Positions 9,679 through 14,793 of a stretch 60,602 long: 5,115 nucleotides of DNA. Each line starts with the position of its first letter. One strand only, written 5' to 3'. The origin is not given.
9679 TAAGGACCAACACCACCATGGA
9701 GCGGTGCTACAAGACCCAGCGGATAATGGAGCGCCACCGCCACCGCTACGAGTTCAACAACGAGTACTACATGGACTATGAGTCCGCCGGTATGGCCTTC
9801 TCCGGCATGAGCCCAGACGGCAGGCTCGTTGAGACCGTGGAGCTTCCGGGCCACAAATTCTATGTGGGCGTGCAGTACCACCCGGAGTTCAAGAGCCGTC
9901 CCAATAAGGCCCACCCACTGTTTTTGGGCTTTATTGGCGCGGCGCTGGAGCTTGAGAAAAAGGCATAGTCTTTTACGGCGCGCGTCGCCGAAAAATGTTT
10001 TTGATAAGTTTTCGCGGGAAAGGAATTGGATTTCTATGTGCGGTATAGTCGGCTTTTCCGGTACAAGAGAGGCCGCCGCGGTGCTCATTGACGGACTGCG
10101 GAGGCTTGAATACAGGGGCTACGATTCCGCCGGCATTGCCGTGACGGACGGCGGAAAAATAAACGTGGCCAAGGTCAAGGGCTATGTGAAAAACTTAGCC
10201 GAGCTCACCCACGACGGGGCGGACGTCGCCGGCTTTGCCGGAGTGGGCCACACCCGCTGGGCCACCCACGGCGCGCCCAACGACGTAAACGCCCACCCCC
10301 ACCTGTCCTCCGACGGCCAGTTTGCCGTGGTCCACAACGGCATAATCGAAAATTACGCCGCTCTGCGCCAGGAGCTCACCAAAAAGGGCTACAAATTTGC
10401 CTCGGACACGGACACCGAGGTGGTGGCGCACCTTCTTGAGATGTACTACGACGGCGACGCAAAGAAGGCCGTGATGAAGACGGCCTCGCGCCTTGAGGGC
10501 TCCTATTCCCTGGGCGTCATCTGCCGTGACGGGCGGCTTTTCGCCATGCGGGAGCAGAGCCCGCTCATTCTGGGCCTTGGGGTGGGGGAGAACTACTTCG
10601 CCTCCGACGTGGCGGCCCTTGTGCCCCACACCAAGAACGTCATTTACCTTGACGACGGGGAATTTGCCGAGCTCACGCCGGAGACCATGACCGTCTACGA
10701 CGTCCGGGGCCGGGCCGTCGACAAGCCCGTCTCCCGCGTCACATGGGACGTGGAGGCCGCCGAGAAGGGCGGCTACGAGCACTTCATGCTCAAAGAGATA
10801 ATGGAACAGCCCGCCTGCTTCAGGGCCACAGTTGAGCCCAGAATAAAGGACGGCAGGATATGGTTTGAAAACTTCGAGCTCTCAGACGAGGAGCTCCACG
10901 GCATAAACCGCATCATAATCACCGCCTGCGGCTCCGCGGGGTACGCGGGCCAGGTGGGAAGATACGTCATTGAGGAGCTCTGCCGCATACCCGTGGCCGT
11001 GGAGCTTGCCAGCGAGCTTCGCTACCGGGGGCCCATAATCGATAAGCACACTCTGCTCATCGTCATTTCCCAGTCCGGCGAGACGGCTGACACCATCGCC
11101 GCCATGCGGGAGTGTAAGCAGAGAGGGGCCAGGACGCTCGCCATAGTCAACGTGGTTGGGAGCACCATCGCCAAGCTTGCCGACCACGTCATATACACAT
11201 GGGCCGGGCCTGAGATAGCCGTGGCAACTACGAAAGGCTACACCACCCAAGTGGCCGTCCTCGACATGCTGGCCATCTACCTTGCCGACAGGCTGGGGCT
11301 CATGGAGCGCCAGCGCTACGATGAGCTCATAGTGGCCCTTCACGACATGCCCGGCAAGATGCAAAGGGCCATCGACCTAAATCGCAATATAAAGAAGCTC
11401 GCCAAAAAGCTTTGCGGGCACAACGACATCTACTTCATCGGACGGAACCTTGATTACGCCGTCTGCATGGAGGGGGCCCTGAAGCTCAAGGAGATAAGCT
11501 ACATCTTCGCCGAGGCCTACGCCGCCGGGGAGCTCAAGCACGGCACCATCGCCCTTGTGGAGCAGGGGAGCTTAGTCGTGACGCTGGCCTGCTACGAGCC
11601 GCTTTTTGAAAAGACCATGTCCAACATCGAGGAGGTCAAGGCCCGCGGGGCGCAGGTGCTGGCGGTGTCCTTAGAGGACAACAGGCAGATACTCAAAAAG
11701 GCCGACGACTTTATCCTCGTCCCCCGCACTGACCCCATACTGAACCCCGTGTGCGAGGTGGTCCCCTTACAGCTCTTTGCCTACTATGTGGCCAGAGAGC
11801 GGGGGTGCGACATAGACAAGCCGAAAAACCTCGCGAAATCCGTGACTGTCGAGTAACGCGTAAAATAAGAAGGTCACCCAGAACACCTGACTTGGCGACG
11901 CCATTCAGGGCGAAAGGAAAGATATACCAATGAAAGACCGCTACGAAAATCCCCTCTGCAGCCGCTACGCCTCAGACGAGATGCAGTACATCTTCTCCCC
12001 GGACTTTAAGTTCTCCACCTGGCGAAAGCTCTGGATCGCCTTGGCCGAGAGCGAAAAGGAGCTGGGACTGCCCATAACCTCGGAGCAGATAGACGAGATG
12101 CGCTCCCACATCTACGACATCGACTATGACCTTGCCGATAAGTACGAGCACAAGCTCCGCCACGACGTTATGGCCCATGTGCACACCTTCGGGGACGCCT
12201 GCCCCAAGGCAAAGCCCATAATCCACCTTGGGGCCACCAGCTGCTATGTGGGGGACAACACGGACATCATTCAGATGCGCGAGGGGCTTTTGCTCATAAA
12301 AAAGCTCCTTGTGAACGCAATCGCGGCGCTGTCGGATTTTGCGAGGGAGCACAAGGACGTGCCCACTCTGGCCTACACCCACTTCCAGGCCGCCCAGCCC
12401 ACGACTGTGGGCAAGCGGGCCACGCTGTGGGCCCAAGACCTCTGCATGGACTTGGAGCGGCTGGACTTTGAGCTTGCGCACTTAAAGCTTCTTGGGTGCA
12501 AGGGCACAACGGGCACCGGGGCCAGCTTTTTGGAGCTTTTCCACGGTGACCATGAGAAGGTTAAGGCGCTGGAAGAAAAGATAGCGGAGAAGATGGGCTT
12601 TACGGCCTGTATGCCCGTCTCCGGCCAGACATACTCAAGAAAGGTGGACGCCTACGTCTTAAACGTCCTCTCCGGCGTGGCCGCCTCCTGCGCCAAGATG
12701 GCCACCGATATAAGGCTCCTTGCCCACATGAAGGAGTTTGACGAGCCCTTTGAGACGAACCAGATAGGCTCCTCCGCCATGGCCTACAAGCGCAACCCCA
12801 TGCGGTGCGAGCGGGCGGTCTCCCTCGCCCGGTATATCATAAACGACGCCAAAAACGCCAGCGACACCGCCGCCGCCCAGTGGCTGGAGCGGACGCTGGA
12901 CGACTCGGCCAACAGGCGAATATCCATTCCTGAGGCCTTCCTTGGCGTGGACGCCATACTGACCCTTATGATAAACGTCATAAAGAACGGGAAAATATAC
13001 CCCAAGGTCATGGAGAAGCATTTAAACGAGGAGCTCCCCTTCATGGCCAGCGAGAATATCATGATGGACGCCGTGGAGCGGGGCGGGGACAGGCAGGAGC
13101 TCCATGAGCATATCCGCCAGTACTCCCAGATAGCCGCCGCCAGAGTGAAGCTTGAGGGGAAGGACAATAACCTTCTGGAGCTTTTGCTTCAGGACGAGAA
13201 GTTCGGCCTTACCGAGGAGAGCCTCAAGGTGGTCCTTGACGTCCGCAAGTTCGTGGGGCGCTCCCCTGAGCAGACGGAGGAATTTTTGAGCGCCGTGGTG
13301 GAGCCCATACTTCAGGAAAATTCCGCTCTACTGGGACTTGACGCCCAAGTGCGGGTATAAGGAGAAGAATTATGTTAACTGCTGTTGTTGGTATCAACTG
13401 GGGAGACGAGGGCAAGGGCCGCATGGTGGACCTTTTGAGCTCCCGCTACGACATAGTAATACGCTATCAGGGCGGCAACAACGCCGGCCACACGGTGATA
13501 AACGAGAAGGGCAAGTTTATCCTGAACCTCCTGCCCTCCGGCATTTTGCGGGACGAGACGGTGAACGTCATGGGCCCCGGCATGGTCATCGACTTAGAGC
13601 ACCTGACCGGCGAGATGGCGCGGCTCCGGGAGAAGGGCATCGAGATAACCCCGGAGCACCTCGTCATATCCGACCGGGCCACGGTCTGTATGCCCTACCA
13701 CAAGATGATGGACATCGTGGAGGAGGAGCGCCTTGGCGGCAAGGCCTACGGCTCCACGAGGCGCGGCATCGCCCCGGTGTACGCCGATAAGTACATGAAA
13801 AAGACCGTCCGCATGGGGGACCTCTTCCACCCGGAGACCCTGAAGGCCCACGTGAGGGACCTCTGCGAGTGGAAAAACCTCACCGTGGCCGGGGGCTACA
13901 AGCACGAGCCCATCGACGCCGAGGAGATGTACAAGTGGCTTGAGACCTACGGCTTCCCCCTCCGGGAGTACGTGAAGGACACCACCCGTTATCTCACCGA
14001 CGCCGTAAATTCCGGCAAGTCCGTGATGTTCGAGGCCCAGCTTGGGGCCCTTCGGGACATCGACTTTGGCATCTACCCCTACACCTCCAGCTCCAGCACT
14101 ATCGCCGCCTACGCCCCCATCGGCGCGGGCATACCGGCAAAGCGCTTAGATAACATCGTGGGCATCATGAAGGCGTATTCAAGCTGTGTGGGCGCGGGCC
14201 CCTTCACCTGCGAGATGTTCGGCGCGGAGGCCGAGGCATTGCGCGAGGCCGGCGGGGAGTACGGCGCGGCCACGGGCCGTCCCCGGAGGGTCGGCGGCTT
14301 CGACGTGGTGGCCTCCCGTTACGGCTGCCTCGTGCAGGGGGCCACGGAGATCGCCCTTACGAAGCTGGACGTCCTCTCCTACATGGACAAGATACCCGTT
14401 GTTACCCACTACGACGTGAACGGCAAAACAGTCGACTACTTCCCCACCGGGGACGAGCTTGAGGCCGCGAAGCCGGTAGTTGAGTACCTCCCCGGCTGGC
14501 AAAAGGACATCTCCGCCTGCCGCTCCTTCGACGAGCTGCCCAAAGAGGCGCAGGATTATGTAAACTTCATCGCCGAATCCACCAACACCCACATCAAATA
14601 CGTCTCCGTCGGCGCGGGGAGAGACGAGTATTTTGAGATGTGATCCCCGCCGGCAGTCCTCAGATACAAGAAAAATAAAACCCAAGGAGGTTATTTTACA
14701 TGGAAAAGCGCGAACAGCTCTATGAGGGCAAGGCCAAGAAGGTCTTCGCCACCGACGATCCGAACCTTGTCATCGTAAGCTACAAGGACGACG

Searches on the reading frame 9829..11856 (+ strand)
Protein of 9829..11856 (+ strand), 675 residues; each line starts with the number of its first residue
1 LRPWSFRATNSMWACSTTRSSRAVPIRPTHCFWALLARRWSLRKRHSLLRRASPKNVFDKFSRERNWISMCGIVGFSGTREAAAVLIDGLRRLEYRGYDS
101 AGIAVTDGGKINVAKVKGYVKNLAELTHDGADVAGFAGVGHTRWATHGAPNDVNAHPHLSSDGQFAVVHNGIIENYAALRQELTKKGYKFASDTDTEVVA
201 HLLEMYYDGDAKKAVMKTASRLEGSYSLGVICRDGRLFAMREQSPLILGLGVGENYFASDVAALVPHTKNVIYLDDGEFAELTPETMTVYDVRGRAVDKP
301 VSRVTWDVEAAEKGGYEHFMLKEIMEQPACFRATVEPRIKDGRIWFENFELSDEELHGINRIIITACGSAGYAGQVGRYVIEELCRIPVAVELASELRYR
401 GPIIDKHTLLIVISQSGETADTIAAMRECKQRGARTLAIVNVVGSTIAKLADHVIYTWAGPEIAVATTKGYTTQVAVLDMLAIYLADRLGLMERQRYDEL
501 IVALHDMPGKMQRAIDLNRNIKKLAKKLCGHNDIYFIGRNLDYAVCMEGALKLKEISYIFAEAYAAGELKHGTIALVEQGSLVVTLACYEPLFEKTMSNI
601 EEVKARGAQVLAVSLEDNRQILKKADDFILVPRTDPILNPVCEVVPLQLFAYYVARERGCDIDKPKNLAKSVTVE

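Call 72: search_protein_families(library=pfam, proteins=[window:9829-11856:+], max_evalue=0.00001)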
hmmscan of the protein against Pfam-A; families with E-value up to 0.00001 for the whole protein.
window:9829-11856:+ (675 aa): 3 families
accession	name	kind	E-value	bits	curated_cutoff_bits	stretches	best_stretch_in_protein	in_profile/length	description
PF01380.27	SIS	-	3.1e-55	186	25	2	356-483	2-130/131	SIS domain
PF13522.11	GATase_6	-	5.4e-20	72.2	27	1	137-259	12-129/130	Glutamine amidotransferase domain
PF13537.11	GATase_7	-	3e-17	63.2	25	1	154-265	12-122/123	Glutamine amidotransferase domain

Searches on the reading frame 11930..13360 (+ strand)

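Call 72: search_protein_families(library=pfam, proteins=[window:11930-13360:+], max_evalue=0.00001)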
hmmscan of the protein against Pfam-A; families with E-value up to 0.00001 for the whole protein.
window:11930-13360:+ (476 aa): 2 families
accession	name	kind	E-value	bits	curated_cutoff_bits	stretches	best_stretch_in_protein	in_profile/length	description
PF00206.25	Lyase_1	-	2.2e-24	86.9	27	1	98-300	105-307/312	Lyase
PF10397.14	ADSL_C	-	4e-20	72.4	32.7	1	370-452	1-79/79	Adenylosuccinate lyase C-terminus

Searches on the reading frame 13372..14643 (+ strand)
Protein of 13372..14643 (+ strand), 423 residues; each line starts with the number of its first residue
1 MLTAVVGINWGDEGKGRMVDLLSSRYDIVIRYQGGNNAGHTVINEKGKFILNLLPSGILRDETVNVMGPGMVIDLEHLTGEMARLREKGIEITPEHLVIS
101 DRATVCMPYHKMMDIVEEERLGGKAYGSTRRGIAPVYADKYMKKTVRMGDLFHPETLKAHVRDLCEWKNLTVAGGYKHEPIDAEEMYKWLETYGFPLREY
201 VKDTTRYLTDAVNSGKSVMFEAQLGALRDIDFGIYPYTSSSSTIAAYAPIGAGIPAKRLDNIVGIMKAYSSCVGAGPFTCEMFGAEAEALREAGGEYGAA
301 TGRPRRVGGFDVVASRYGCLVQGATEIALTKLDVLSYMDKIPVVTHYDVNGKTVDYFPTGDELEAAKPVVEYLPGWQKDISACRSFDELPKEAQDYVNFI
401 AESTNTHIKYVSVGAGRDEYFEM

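Call 72: search_protein_families(library=pfam, proteins=[window:13372-14643:+], max_evalue=0.00001)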
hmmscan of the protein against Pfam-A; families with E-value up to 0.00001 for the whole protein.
window:13372-14643:+ (423 aa): 1 family
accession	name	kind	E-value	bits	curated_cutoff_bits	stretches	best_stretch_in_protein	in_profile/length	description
PF00709.27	Adenylsucc_synt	-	2e-162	541.1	27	1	4-420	1-415/416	Adenylosuccinate synthetase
